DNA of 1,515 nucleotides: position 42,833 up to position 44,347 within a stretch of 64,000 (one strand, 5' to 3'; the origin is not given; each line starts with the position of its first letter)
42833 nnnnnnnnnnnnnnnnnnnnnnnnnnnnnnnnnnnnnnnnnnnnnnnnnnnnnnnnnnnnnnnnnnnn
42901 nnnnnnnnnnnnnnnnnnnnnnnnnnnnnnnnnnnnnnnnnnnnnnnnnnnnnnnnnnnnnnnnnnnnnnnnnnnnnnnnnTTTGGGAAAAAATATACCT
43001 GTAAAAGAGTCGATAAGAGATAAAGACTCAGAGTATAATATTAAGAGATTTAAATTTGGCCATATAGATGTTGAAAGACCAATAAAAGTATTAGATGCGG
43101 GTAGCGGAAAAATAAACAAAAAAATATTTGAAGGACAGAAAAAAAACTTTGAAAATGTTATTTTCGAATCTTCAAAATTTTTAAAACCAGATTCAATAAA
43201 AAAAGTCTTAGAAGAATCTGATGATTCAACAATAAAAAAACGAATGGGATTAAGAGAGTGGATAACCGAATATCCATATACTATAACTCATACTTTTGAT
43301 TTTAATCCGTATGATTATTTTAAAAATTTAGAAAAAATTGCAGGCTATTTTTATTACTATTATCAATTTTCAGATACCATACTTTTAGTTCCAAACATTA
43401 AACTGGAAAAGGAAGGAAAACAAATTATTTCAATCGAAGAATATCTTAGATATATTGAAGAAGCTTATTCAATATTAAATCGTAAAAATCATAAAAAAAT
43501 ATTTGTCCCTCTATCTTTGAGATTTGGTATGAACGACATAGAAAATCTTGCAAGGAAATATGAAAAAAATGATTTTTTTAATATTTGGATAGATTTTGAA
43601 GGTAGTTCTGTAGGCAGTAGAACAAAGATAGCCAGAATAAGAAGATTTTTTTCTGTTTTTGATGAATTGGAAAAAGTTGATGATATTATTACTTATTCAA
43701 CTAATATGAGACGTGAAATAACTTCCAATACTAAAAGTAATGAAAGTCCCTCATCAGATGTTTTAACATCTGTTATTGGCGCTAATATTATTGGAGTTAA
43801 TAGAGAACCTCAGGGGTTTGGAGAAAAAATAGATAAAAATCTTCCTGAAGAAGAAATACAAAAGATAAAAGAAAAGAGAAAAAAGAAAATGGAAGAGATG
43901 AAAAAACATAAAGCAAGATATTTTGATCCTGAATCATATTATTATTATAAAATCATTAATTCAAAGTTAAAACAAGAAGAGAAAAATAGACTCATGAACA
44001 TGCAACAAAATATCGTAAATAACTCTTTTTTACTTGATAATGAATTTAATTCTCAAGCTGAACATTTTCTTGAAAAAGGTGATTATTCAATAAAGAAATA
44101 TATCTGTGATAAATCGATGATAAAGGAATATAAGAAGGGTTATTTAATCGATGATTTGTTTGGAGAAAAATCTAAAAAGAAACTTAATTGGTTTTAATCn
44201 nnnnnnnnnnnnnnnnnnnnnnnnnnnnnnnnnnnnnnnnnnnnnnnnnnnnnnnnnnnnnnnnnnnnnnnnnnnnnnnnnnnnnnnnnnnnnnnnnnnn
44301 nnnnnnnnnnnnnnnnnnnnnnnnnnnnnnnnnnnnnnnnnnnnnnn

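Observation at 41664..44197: Divergent four-gene operon around a Panacea (DUF4065) protein: candidate new PanA-toxin-like system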

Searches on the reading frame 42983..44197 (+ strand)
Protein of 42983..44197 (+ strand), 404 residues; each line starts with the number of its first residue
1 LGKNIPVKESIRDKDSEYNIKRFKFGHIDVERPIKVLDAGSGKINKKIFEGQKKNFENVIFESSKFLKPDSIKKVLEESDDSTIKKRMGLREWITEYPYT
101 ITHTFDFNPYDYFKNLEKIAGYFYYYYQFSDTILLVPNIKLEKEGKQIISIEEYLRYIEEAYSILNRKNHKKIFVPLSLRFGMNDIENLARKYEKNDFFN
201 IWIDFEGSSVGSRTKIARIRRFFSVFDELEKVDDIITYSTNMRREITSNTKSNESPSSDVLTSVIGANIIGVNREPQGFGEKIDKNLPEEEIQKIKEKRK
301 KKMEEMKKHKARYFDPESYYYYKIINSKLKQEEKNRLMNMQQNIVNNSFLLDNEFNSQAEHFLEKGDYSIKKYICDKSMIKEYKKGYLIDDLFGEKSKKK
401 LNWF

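Call 3: search_protein_families(library=pfam, proteins=[window:42983-44197:+], max_evalue=1)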
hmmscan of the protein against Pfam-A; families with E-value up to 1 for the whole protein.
window:42983-44197:+ (404 aa): 1 family
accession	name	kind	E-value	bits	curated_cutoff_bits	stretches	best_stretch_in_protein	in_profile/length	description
PF13026.12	DUF3887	-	0.045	14.9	31.8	1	280-335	21-75/91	Protein of unknown function (DUF3887)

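Call 4: search_protein_families(library=padloc, proteins=[window:42983-44197:+], max_evalue=1)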
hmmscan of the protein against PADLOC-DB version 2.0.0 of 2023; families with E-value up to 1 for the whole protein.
window:42983-44197:+ (404 aa): 0 families

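Call 5: search_protein_families(library=ncbifam, proteins=[window:42983-44197:+], max_evalue=1)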
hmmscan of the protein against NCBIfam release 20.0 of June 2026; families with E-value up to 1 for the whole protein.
window:42983-44197:+ (404 aa): 0 families

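Call 7: search_protein_families(library=phrogs, proteins=[window:42983-44197:+], max_evalue=1)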
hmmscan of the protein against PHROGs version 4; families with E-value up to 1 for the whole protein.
window:42983-44197:+ (404 aa): 1 family
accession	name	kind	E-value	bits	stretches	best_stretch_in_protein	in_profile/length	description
phrog_17948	-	unknown function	0.4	11.6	1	300-382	63-141/185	-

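Call 10: find_homologous_proteins(query=window:42983-44197:+, max_evalue=0.001)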
Query window:42983-44197:+ (404 aa): 89 proteins with E <= 0.001 among 5574 candidates.
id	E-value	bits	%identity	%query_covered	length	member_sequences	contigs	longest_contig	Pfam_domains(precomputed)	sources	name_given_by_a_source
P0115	1.4e-261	885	100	100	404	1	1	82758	-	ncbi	-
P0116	5.6e-133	462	53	100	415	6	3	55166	-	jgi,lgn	jgi:hypothetical protein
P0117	2.1e-132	460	53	100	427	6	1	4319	-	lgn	-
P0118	3.3e-129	450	52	100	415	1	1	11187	-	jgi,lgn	jgi:hypothetical protein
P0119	2.8e-127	443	52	100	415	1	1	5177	-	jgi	-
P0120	1.0e-121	425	49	100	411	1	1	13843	-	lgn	-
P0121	4.2e-121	423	50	100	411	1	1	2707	-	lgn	-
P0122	3.9e-110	387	50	100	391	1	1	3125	-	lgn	-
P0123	2.7e-109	384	48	99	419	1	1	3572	-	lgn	-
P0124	1.8e-107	378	48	100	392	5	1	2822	-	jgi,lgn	jgi:hypothetical protein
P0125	1.1e-106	375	49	100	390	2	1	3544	-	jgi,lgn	jgi:hypothetical protein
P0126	5.2e-101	357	48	100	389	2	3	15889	-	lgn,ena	-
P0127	1.0e-100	356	48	100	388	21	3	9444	-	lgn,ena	-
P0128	3.2e-100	354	46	100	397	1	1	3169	-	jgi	jgi:hypothetical protein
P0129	1.3e-99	352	47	99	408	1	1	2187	-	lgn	-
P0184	2.7e-65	239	38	97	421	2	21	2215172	-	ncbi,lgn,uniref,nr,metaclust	ncbi:hypothetical protein OCC_07933 [Thermococcus litoralis DSM 5473]|uniref:Uncharacterized protein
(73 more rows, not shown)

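Call 14: find_related_loci(query=A1, collection=genome_contigs, flank=10000)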
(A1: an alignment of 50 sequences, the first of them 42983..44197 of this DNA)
Query A1 (404 aa) in genome_contigs; peptide patterns used: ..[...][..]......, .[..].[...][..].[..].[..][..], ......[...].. (x = any residue, [..] = any of these).
92 stretches matched a pattern; 48 encode a relative of the query (tblastn E <= 1e-3); 48 distinct loci.
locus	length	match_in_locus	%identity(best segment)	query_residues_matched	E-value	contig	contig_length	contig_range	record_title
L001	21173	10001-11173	46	1-404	6e-110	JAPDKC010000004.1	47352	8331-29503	MAG: archaeon isolate S5B6_HD70 c_000000000267, whole genome shotgun sequence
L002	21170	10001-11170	44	1-404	1e-98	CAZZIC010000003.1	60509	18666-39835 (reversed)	MAG TPA_asm: uncultured archaeon isolate binchicken_co8_354 genome assembly, contig: NODE_367_length_60509_cov_16.131737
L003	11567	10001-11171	47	1-404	7e-96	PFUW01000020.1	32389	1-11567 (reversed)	MAG: Candidatus Huberarchaeum crystalense isolate CG_4_9_14_3_um_filter_31_125 CG_4_9_14_3_um_filter_150_scaffold_2982_c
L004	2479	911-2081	47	1-404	2e-99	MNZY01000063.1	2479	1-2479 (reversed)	MAG: Candidatus Altarchaeum sp. CG2_30_32_3053 cg_3.0_sub100_scaffold_949_c, whole genome shotgun sequence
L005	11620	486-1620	50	1-393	2e-93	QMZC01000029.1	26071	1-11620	MAG: Archaeoglobales archaeon isolate B5_G16 B5_Guay16_scaffold_00701, whole genome shotgun sequence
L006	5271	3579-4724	40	1-393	7e-93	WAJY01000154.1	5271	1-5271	MAG: Geoglobus sp. isolate S009_8 k151_33000, whole genome shotgun sequence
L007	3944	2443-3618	39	1-404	5e-88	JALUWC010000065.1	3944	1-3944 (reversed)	MAG: Geoglobus sp. isolate 128-326_metabat2_scaf2bin.087 128-326_scaffold_14171_c1, whole genome shotgun sequence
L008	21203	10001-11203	41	1-404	2e-87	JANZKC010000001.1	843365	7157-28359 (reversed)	MAG: Candidatus Culexmicrobium cathedralense isolate GB-1867-005 Ga0190363_1000001, whole genome shotgun sequence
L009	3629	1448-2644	42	1-404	1e-86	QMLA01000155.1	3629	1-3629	MAG: Deltaproteobacteria bacterium isolate B73_G16 B73_Guay16_scaffold_32401, whole genome shotgun sequence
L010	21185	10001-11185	36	1-399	2e-76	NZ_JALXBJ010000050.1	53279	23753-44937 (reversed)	MAG: Thermococcus sp. isolate T2_metabat2_scaf2bin.092 T2_NODE_340_length_53279_cov_2.799142, whole genome shotgun seque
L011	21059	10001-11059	40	5-386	1e-75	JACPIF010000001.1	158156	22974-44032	MAG: Candidatus Woesearchaeota archaeon isolate NC_groundwater_433_Ag_B-0.1um_44_11 GD18-4_B1_scaffold_120056, whole gen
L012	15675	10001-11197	37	1-400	9e-75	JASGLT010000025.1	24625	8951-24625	MAG: Thermococcaceae archaeon isolate DJKA121_NP-J24_bin.11 scaffold_287, whole genome shotgun sequence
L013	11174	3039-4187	40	1-397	1e-88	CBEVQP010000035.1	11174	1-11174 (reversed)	MAG TPA_asm: uncultured Thermoplasmata archaeon isolate SRR22064146_binner13_Refined_6 genome assembly, contig: ERZ25515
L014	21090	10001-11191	47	1-404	3e-107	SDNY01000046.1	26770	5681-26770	MAG: Promethearchaeota archaeon isolate AMARA_1S AMARA-sed17-3795, whole genome shotgun sequence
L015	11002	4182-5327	38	4-399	6e-73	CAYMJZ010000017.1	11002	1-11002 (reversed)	MAG TPA_asm: Candidatus Woesearchaeota archaeon isolate SRP192515_co2_211 genome assembly, contig: NODE_5040_length_1100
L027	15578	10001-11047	38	4-383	3e-65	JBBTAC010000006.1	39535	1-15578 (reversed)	MAG: Nanoarchaeota archaeon isolate H41-bin062_1 H41_bin062_1_000000000006, whole genome shotgun sequence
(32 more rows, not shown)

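Call 20: predict_structure(alignment_id=A1)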
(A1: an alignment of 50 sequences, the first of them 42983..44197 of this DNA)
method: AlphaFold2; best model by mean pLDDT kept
length: 404 residues; sequences in the alignment: 50
mean_pLDDT: 92.9   pTM: 0.91
mean pLDDT of the five models: 92.9, 92.9, 91.9, 90.9, 90.9
residues with pLDDT >= 90: 350; 70-90: 39; 50-70: 10; < 50: 5
segments of 3 or more residues with pLDDT < 50: 402-404
pLDDT, mean of each block of 10 residues (from residue 1): 85 95 94 93 84 93 95 97 93 92 96 95 94 94 89 97 90 96 97 97 96 96 97 98 94 96 98 84 93 94 92 98 96 95 96 98 88 96 92 72 47
secondary structure, 60 per line:
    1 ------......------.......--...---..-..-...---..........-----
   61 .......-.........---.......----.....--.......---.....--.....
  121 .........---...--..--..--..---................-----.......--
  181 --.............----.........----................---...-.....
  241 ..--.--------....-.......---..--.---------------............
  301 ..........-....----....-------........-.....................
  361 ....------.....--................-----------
elements in order: E7-12 E19-25 E28-30 H46-55 E61-67 H69-77 H81-87 H92-96 E99-105 H109-113 H116-129 E133-135 H151-166 E172-178 H183-195 E200-208 H213-228 E236-242 E254-257 H259-265 H289-310 E312-315 E320-323 H331-338 H340-364 H371-375 H378-393

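Call 31: search_solved_structures(query=A1, max_evalue=10, show_alignments=2)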
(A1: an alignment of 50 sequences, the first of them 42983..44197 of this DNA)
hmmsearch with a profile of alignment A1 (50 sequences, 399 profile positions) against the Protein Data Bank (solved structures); distinct sequences matched with E-value up to 10: 0.

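Call 44: find_encoding_contigs(protein=P0115, flank=10000, max_places=2)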
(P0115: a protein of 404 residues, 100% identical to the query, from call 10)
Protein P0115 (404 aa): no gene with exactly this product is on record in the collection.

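Call 45: find_encoding_contigs(protein=P0116, flank=10000, max_places=3)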
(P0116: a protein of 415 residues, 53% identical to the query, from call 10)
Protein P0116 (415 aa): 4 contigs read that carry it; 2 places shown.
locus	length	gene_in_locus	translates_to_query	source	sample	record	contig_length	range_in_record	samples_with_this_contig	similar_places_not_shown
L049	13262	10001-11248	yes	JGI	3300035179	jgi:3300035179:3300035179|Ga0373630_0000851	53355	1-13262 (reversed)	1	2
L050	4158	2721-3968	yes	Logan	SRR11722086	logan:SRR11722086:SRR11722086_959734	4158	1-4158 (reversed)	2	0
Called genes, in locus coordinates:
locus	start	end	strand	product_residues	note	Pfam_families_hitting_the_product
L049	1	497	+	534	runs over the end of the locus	PF04389:Peptidase_M28, PF01546:Peptidase_M20 (faint)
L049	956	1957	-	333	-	PF08068:DKCLD, PF01509:TruB_N, PF21238:Pus10_C (weak), PF16198:TruB_C_2, PF01472:PUA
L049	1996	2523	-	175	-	PF13189:Cytidylate_kin2, PF13238:AAA_18, PF13521:AAA_28 (weak), PF13671:AAA_33 (weak), PF01202:SKI (weak), PF13207:AAA_17, PF02224:Cytidylate_kin (weak)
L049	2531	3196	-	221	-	PF01956:EMC3_TMCO1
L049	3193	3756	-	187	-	PF13207:AAA_17, PF13238:AAA_18, PF13671:AAA_33 (faint)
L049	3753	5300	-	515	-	PF10559:Plug_translocon, PF00344:SecY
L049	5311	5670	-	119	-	PF00828:Ribosomal_L27A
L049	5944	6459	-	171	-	PF01936:NYN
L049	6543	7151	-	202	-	PF01170:UPF0020 (faint), PF13489:Methyltransf_23 (weak), PF05175:MTS, PF06325:PrmA, PF13649:Methyltransf_25, PF13847:Methyltransf_31, PF08241:Methyltransf_11 (weak)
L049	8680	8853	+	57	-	-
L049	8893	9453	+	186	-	-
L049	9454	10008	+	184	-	-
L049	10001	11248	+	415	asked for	-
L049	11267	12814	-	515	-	PF04851:ResIII, PF00270:DEAD, PF21210:RNA_helicase_helical, PF00271:Helicase_C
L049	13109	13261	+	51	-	?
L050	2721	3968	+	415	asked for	-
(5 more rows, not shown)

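Call 49: find_related_loci(query=A1, collection=viral_contigs, flank=10000)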
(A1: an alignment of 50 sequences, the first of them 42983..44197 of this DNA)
Query A1 (404 aa) in viral_contigs; peptide patterns used: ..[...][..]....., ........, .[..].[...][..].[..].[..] (x = any residue, [..] = any of these).
88 stretches matched a pattern; 1 encode a relative of the query (tblastn E <= 1e-3); 1 distinct loci.
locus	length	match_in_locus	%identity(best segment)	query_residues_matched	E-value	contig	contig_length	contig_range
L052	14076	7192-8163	22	7-346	4e-14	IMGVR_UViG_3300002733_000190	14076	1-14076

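Call 64: search_protein_families(library=pfam, alignment_id=A1, max_evalue=10)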
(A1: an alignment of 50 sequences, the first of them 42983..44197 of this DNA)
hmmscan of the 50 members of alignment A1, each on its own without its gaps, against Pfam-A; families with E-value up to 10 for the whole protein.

A. member 1, window:42983-44197:+ (404 aa): 1 family
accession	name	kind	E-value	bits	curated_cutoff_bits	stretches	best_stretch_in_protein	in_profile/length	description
PF13026.12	DUF3887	-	0.045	14.9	31.8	1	280-335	21-75/91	Protein of unknown function (DUF3887)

B. families by the number of members that match (of 50 scanned): 28 families (the first 25 are shown)
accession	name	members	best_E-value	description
PF04455.17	Saccharop_dh_N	2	0.031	LOR/SDH bifunctional enzyme conserved region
PF22292.1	DUF6965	2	0.039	Domain of unknown function (DUF6965)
PF01321.24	Creatinase_N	2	0.091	Creatinase/Prolidase N-terminal domain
PF20494.3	YfjS_YafY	1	0.00041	Lipoprotein YfjS/YafY domain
PF12856.12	ANAPC9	1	0.0028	Anaphase-promoting complex subunit 9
PF07206.16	Baculo_LEF-10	1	0.021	Baculovirus late expression factor 10 (LEF-10)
PF08769.17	Spo0A_C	1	0.032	Sporulation initiation factor Spo0A C terminal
PF13114.12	RecO_N_2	1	0.038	RecO N terminal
PF18172.6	LepB_GAP_N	1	0.042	LepB GAP domain N-terminal subdomain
PF20625.3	WW_USP8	1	0.044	USP8 WW domain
PF13026.12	DUF3887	1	0.045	Protein of unknown function (DUF3887)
PF18293.6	Caprin-1_dimer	1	0.078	Caprin-1 dimerization domain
PF22607.2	FAD_binding-like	1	0.084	FAD binding domain-like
PF13642.11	DUF4144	1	0.087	protein structure with unknown function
PF17951.6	FAS_meander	1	0.088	Fatty acid synthase meander beta sheet domain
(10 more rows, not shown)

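Call 67: search_protein_families(library=pfam, alignment_id=A4, max_evalue=0.00001)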
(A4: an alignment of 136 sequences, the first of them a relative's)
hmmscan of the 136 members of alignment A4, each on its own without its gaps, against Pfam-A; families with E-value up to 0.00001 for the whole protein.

A. member 1, L001:5629-8922:+ (1097 aa): 2 families
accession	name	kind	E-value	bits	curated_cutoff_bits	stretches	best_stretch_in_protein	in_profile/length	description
PF07669.17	Eco57I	-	3.4e-21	76.5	25.3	1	478-729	1-166/171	Eco57I restriction-modification methylase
PF20473.4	MmeI_Mtase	-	3e-10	40.2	27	1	409-531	17-118/259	MmeI, DNA-methyltransferase domain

B. families by the number of members that match (of 136 scanned): 160 families (the first 25 are shown)
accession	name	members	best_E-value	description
PF07669.17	Eco57I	5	2.8e-37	Eco57I restriction-modification methylase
PF02384.22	N6_Mtase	5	8.2e-34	N-6 DNA Methylase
PF01609.27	DDE_Tnp_1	5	1.8e-24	Transposase DDE domain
PF20473.4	MmeI_Mtase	3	4.1e-18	MmeI, DNA-methyltransferase domain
PF00133.28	tRNA-synt_1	2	7.5e-96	tRNA synthetases class I (I, L, M and V)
PF00152.25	tRNA-synt_2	2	5e-81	tRNA synthetases class II (D, K and N)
PF01555.25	N6_N4_Mtase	2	7.6e-43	DNA methylase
PF08264.19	Anticodon_1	2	3e-40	Anticodon-binding domain of tRNA ligase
PF00696.33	AA_kinase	2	6.6e-32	Amino acid kinase family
PF00005.33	ABC_tran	2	1.1e-29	ABC transporter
PF04055.27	Radical_SAM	2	9.4e-28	Radical SAM superfamily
PF08241.18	Methyltransf_11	2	1.2e-26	Methyltransferase domain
PF09334.17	tRNA-synt_1g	2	3.5e-22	tRNA synthetases class I (M)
PF13649.12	Methyltransf_25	2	5.1e-22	Methyltransferase domain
PF13360.13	PQQ_2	2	7.2e-16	Outer membrane protein assembly factor BamB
PF01702.25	TGT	1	9.2e-128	Queuine tRNA-ribosyltransferase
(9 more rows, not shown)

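Call 76: search_protein_representatives(alignment_id=A1)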
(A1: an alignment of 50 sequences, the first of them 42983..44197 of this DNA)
Query: 50 sequences, 399 profile positions. Proteins with E-value up to 0.001 (for the whole library): 248; up to 1e-10: 170; up to 1e-30: 112. The best 150 are listed.
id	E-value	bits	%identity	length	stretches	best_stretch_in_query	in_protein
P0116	3.2e-157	540.1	-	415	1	1-399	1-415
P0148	1.1e-154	531.7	-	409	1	1-399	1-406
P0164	1.5e-147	508.2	-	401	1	1-399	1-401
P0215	1.2e-146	505.3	-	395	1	4-399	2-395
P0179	4.9e-144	496.6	-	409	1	1-394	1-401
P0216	4.7e-137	473.7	-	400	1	3-388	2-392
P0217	7.7e-137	473.0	-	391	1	1-387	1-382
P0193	1.9e-134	465.1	-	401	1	1-398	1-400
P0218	3.1e-134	464.4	-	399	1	4-399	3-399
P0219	9.8e-134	462.7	-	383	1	1-395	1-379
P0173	5.5e-131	453.7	-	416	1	3-390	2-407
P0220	2.1e-130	451.8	-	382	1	1-399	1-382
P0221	2.0e-128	445.3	-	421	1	1-392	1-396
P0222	2.2e-128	445.1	-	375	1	1-399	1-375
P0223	7.5e-126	436.8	-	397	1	1-392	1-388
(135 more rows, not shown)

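Call 90: find_related_loci(query=A8, collection=metagenome_contigs, flank=6000)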
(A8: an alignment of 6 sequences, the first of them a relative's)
Query A8 (431 aa) in metagenome_contigs; peptide patterns used: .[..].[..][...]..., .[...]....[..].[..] (x = any residue, [..] = any of these).
600 stretches matched a pattern (row limit reached: there are more); 86 encode a relative of the query (tblastn E <= 1e-3); the best 80 are kept; 80 distinct loci.
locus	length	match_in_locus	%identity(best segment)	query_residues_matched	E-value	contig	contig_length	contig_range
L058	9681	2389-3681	41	2-429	7e-104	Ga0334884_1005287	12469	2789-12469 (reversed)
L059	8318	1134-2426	41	2-429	2e-102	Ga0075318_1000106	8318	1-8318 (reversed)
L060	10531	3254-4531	40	3-426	1e-99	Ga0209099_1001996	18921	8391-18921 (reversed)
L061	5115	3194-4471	39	3-426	4e-99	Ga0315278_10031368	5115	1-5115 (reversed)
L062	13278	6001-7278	40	3-426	6e-99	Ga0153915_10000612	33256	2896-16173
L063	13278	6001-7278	39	3-426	9e-99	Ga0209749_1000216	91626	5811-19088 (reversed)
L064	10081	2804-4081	40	3-426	2e-98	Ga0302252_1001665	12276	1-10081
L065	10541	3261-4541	39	3-426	6e-97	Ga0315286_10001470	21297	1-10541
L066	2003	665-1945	38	3-426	8e-102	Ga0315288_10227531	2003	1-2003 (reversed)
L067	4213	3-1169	40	39-430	5e-97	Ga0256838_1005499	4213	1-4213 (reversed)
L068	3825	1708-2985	40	3-426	6e-96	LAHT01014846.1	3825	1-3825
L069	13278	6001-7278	40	3-426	5e-95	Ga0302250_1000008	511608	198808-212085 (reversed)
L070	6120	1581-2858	40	3-426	6e-94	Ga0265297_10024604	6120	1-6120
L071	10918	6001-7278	40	3-426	2e-93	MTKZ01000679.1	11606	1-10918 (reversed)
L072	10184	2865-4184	37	2-423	8e-87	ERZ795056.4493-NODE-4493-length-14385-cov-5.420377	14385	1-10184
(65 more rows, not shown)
